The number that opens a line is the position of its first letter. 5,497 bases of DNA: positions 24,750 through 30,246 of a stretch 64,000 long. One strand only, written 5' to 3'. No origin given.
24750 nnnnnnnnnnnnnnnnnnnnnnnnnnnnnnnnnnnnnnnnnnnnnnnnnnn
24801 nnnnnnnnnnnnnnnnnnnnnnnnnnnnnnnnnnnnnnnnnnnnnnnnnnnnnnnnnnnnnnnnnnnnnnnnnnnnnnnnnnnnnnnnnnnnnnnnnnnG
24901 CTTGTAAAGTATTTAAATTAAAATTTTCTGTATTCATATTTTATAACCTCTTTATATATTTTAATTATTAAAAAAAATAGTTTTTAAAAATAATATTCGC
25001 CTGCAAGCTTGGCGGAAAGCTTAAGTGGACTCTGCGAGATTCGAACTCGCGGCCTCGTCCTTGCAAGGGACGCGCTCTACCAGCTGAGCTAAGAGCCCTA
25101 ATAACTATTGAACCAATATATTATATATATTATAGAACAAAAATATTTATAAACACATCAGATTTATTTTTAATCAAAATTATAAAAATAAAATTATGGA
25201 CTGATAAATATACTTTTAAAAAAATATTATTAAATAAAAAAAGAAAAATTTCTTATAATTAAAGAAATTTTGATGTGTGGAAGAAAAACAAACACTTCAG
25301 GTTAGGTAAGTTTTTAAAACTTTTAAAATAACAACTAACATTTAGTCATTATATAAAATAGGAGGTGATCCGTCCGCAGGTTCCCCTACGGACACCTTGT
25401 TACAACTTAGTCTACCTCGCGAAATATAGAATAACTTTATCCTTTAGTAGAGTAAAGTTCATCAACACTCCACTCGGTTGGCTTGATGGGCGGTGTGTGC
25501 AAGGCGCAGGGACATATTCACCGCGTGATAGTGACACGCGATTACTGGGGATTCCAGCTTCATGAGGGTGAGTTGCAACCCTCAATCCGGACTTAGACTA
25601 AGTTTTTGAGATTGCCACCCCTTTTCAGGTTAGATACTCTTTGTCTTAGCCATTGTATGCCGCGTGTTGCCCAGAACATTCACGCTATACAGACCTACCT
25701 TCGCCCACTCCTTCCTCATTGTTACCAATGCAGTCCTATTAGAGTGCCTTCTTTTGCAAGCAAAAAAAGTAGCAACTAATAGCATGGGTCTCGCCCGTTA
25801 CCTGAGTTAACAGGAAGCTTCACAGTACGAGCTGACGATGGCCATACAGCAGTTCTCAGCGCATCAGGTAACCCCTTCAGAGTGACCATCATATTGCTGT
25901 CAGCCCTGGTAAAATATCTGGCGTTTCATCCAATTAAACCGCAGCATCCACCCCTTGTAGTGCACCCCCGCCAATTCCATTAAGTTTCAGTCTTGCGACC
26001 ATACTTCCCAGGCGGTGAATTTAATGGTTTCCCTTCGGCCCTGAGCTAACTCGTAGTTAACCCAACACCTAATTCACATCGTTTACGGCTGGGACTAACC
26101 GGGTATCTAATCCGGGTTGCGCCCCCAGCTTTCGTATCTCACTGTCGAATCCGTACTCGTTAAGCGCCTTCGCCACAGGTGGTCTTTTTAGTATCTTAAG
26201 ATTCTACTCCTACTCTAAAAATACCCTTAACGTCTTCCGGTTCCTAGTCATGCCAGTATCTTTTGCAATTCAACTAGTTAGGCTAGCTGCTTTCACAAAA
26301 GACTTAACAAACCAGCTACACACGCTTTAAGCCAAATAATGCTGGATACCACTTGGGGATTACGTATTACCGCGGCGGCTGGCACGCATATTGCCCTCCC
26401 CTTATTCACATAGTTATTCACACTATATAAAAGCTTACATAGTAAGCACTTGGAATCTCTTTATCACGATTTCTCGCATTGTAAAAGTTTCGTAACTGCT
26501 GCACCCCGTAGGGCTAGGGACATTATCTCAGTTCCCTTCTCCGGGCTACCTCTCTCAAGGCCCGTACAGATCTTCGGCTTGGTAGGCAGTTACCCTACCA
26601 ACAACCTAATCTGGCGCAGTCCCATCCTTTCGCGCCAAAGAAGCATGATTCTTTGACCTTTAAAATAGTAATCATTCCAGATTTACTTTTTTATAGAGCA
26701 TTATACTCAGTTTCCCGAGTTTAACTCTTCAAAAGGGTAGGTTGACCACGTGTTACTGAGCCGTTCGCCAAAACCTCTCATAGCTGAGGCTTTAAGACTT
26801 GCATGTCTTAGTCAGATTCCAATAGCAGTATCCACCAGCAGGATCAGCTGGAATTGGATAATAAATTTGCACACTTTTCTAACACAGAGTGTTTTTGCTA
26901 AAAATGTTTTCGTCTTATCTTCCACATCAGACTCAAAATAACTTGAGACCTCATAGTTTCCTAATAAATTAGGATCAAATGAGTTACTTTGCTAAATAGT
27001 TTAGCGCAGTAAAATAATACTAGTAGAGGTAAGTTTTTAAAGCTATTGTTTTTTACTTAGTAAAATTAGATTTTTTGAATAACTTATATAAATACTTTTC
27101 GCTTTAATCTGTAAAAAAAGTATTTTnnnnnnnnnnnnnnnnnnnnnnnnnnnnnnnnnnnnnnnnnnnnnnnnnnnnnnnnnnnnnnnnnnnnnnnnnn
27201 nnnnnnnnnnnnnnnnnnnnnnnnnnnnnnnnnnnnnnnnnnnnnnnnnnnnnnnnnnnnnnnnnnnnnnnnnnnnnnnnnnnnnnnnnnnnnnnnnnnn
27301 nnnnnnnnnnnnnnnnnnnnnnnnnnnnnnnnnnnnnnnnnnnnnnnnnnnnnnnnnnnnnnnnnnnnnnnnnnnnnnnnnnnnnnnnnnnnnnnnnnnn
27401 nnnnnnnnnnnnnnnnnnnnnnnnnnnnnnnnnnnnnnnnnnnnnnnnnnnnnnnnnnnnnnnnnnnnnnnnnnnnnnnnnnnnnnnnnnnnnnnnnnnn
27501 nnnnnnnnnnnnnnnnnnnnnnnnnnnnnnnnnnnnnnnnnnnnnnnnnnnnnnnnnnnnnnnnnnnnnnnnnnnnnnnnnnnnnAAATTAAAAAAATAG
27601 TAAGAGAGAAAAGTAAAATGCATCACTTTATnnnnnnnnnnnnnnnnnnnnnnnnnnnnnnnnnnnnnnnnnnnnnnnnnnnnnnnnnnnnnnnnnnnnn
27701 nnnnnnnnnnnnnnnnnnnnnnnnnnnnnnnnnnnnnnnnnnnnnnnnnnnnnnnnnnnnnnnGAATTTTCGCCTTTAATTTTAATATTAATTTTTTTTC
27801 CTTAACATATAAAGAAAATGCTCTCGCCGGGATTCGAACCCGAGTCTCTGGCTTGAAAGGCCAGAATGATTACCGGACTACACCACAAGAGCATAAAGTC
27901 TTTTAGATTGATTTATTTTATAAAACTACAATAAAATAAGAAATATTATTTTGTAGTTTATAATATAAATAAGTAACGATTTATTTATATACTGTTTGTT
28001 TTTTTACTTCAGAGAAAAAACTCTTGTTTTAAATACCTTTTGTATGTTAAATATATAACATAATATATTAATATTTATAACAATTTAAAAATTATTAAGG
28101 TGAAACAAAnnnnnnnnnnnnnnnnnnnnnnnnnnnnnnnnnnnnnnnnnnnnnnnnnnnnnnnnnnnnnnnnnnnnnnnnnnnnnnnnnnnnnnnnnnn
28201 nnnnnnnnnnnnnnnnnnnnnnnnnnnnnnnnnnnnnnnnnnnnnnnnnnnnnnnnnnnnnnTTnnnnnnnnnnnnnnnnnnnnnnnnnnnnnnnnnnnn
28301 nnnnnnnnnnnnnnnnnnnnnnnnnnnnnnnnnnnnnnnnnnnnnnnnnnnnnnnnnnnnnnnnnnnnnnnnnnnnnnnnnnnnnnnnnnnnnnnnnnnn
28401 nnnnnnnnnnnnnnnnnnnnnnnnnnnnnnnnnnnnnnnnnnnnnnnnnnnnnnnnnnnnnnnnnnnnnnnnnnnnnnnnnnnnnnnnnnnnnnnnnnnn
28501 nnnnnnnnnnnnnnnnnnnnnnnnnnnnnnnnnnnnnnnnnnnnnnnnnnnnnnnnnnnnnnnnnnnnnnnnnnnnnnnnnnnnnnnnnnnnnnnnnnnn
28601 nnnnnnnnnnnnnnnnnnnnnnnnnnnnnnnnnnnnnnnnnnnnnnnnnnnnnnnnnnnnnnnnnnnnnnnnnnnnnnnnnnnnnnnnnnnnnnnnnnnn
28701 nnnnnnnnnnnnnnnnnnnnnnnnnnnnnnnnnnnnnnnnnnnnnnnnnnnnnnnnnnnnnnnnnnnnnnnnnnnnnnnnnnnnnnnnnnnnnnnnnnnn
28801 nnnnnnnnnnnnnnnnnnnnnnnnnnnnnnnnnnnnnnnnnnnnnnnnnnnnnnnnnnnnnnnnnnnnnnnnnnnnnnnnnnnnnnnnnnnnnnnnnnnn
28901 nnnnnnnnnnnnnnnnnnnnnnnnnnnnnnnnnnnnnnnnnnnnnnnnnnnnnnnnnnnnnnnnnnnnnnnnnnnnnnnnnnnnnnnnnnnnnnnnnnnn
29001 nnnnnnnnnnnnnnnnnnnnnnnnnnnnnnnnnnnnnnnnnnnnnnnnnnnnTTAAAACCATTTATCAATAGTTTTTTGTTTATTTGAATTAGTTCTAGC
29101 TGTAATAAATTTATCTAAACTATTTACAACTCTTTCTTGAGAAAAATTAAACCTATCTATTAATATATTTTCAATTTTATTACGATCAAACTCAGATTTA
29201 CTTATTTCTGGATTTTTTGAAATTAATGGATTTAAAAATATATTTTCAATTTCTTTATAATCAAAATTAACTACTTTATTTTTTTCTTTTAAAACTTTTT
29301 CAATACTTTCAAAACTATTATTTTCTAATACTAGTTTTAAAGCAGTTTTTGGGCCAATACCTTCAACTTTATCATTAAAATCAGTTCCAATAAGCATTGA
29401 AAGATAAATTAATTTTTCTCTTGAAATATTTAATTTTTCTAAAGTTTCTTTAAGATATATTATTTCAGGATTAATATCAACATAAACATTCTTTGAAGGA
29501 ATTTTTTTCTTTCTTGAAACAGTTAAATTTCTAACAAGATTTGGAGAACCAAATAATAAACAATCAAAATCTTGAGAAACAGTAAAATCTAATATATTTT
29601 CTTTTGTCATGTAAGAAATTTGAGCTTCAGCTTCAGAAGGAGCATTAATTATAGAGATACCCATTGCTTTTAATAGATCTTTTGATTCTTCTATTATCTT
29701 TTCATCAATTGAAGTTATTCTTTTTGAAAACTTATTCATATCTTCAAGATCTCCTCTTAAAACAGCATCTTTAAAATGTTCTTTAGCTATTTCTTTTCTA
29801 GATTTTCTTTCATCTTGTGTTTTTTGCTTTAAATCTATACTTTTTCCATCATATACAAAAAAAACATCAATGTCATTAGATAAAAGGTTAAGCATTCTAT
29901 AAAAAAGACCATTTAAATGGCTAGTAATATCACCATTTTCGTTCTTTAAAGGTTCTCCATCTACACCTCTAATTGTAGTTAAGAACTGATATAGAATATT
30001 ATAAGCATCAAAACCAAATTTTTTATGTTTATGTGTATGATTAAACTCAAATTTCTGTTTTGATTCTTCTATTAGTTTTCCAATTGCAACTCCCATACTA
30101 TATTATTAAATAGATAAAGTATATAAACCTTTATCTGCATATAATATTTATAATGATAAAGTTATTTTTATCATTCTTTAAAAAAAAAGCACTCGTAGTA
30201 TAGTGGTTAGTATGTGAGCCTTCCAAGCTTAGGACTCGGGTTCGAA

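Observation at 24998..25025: Conserved 28-nt hairpin trailer after tRNA-Ala and tRNA-Gly (second copy 30261-30288), and a decayed copy at 45729-45775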

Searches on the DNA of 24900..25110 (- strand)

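Call 48: build_rna_model(alignment_id=A3, structure=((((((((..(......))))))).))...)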
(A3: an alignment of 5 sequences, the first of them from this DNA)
Model R1 built from alignment A3 (5 sequences, 30 columns); structure: as given.
model positions 28; base pairs 9; branch points 0; effective number of sequences 5; information 1.116 bits per position. Calibrated on 0.2 Mb of random sequence (short: E-values are rough).
structure used (alignment columns):
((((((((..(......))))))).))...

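Call 49: search_with_rna_model(model_id=R1, source=window, filters=off, max_evalue=10)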
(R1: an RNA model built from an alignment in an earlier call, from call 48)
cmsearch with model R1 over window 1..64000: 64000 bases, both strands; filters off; matches with E-value up to 10: 8.
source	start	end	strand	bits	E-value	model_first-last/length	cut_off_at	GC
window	30261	30288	+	44.8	5.3e-09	1-28/28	no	0.54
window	24998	25025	-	42.7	1.8e-08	1-28/28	no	0.57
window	24899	24917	-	11.6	1.6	1-28/28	no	0.21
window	12476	12501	+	11.2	2.1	1-28/28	no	0.35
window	58376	58403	-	10.2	3.9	1-28/28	no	0.25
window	47564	47587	+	9.8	4.7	1-28/28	no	0.46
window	3517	3542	-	9.2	6.7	1-28/28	no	0.23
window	16803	16843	+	8.8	8.7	1-28/28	no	0.24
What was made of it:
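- Checked: A covariance model of the element does not report that site even at E<=10 (call 49).
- GC content far above that of the genome (call 49).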

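Call 50: search_with_rna_model(model_id=R1, sources=[L046, L048, L049, L050, L051, L052, L055, L057], filters=default, max_evalue=10)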
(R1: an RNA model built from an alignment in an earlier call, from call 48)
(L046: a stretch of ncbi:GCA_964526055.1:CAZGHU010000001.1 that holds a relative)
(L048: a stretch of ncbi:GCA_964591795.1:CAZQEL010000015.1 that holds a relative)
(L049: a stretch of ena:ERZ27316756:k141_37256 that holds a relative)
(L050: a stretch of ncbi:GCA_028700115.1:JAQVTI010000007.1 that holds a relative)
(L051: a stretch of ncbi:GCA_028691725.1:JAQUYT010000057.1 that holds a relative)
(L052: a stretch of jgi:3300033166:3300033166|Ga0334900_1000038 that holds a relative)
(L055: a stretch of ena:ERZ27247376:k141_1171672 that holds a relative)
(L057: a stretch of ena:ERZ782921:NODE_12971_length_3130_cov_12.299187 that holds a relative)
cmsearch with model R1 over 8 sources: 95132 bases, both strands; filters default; matches with E-value up to 10: 6.
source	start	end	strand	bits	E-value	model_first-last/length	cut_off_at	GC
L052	9808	9835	-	44.8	7.8e-09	1-28/28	no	0.54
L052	15100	15127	+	42.2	3.5e-08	1-28/28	no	0.5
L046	9806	9833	-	38.7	2.7e-07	1-28/28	no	0.39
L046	15113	15142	+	30.4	3.8e-05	1-28/28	no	0.53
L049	5883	5909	+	14.8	0.38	1-28/28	no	0.15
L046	17628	17657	+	11.3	2.8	1-28/28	no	0.33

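Call 59: search_with_rna_model(model_id=R1, sources=[L058, L059, L060, L061], filters=off, max_evalue=10)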
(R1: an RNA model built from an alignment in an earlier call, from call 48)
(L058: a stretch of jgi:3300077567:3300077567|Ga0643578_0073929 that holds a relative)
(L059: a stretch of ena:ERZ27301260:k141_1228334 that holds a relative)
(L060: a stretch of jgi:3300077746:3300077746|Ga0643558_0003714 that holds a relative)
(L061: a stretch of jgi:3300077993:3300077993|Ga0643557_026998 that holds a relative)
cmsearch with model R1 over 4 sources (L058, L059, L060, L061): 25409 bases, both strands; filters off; matches with E-value up to 10: 18.
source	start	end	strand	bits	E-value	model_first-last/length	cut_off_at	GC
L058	793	820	-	41.8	1.2e-08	1-28/28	no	0.46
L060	10393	10420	+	40.4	2.7e-08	1-28/28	no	0.54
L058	703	730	-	33.7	1.4e-06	1-28/28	no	0.43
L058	748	775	-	33.7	1.4e-06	1-28/28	no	0.43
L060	10483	10510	+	22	0.0014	1-28/28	no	0.43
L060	10528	10555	+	22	0.0014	1-28/28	no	0.43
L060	10438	10465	+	20.2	0.0041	1-28/28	no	0.46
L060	16193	16220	-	10.3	1.4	1-28/28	no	0.18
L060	11573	11602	+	10.1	1.6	1-28/28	no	0.23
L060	3629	3644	-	9.9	1.7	1-28/28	no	0.31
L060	4753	4796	+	9.5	2.3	1-28/28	no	0.3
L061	758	801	+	9.5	2.3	1-28/28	no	0.3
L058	346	389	+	8.7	3.7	1-28/28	no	0.3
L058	797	824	+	8.4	4.2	1-28/28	no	0.39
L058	709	728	+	8.2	4.8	3-22/28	no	0.35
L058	754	773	+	8.2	4.8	3-22/28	no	0.35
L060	4965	5004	-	7.5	7.3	1-28/28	no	0.3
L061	970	1009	-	7.5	7.3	1-28/28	no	0.3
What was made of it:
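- On REP/MITE-like dispersed palindromic repeats: None beyond the two tRNA sites in 64 kb plus about 120 kb of relatives (calls 49, 50, 59).
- No other copy exists in the 64-kb window or in about 120 kb of relatives' loci; the next best model scores are <=15 bits against 30-45 bits (calls 49, 50, 59). No dispersed copies occur in 64 kb plus about 120 kb of relatives (calls 49, 50, 59).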

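Call 65: search_rna_families(source=window, start=24900, end=25110, threshold=evalue, max_evalue=10)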
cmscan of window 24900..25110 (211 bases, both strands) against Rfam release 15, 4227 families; matches with E-value up to 10: 8.
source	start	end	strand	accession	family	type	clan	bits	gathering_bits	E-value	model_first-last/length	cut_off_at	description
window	25026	25098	-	RF00005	tRNA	Gene; tRNA;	CL00001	71.7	29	3.5e-16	1-71/71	no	tRNA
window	24929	25061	+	RF02194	HPnc0260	Gene; antisense;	-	24.7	59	1.5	1-156/156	no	Bacterial antisense RNA HPnc0260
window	25025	25098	+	RF04354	Plastid-ycf2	Cis-reg;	-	17.5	65.7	0.31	1-75/75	no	Plastid-ycf2 5UTR RNA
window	24926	25052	-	RF02667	PsiU2-38.40.42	Gene; snRNA; snoRNA; scaRNA;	-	15.7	88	1.4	1-136/136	no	Drosophila small cajal body-specific RNA PsiU2-38.40.4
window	24954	25021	+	RF01714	Ocean-V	Gene; sRNA;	-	15.6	75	1.1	1-72/72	no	Ocean-V RNA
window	25034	25070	+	RF04351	Plastid-psbl-rps4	Cis-reg;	-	14.9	68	1.2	9-49/53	no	Plastid-psbl-rps4 3UTR RNA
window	24949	25020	+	RF00538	snoCD11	Gene; snRNA; snoRNA; CD-box;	-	13.3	60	10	1-75/75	no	Small nucleolar RNA CD11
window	24900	25069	+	RF01577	RNase_P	Gene; ribozyme;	CL00002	12.3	100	9.2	212-485/626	5'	Plasmodium RNase_P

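Call 76: search_with_rna_model(model_id=R1, sources=[window, L046, L052, L058, L060], filters=default, max_evalue=0.05, make_alignment=true)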
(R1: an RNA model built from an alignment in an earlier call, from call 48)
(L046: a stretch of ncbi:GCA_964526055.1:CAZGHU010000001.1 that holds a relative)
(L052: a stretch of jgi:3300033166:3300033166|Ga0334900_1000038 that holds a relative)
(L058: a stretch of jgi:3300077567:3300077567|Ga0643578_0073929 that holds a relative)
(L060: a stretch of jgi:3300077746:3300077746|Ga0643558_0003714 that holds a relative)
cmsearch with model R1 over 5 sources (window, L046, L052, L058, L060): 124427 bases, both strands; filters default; matches with E-value up to 0.05: 13.
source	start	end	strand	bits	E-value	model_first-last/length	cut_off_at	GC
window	30261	30288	+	44.8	1e-08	1-28/28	no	0.54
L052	9808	9835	-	44.8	1e-08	1-28/28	no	0.54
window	24998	25025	-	42.7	3.4e-08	1-28/28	no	0.57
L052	15100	15127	+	42.2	4.5e-08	1-28/28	no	0.5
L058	793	820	-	41.8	6e-08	1-28/28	no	0.46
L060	10393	10420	+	40.4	1.3e-07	1-28/28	no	0.54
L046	9806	9833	-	38.7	3.6e-07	1-28/28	no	0.39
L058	703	730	-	33.7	7.1e-06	1-28/28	no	0.43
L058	748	775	-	33.7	7.1e-06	1-28/28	no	0.43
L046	15113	15142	+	30.4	4.9e-05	1-28/28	no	0.53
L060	10483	10510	+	22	0.0069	1-28/28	no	0.43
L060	10528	10555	+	22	0.0069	1-28/28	no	0.43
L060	10438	10465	+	20.2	0.02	1-28/28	no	0.46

Alignment A5: 13 matches aligned to the model, 30 columns, each read 5' to 3' on its own strand. Consensus structure (alignment columns), stored with it:
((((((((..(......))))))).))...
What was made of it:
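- The element keeps the same strand as the tRNA in every case (call 76).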

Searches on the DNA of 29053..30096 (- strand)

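Call 66: search_rna_families(source=L060, start=10310, end=10630, threshold=evalue, max_evalue=10)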
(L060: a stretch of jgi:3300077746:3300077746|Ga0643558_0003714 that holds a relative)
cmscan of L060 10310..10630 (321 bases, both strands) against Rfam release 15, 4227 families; matches with E-value up to 10: 11.
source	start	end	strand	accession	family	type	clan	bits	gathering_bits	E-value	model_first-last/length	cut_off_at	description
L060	10320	10392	+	RF00005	tRNA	Gene; tRNA;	CL00001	71.7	29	5.3e-16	1-71/71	no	tRNA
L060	10503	10594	-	RF01692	Bacteroid-trp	Cis-reg; leader;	-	24.9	49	1.1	1-131/131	no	Bacteroidete tryptophan peptide leader RNA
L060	10434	10568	-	RF01931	bxd_3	Gene; lncRNA;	-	18.3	70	4.9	1-137/137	no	Bithoraxoid conserved region 3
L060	10473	10570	+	RF01661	ceN92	Gene; snRNA; snoRNA; HACA-box;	-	17.8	50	2.5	1-126/126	no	Caenorhabditis snoRNA ceN92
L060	10423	10486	+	RF04155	mir-9236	Gene; miRNA;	-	17.5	98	2.7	1-83/83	no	mir-9236 microRNA precursor family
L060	10395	10515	-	RF02920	Fusobacteriales-1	Cis-reg;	-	16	52.1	7.9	1-113/113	no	Fusobacteriales-1 RNA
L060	10348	10384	-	RF04351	Plastid-psbl-rps4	Cis-reg;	-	14.9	68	1.8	9-49/53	no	Plastid-psbl-rps4 3UTR RNA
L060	10439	10534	-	RF02607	AbsR25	Gene; sRNA;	-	14.6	47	4.2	1-164/164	no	Acinetobacter sRNA 25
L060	10435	10566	+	RF04130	MIR7996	Gene; miRNA;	-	14.3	119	4.3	1-190/190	no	MIR7996 microRNA precursor family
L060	10455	10630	+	RF02546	LSU_trypano_mito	Gene; rRNA;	CL00112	11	60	4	1-201/561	3'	Trypanosomatid mitochondrial large subunit ribosomal RNA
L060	10380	10573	-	RF00028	Intron_gpI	Intron;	-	10.4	50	3.6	1-253/253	no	Group I catalytic intron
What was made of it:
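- On Any Rfam 15 family: E<=10 scans of the Ala trailer and of the L060 array: only weak chance matches, at most 25 bits against gathering scores of 47-119 (calls 65, 66).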
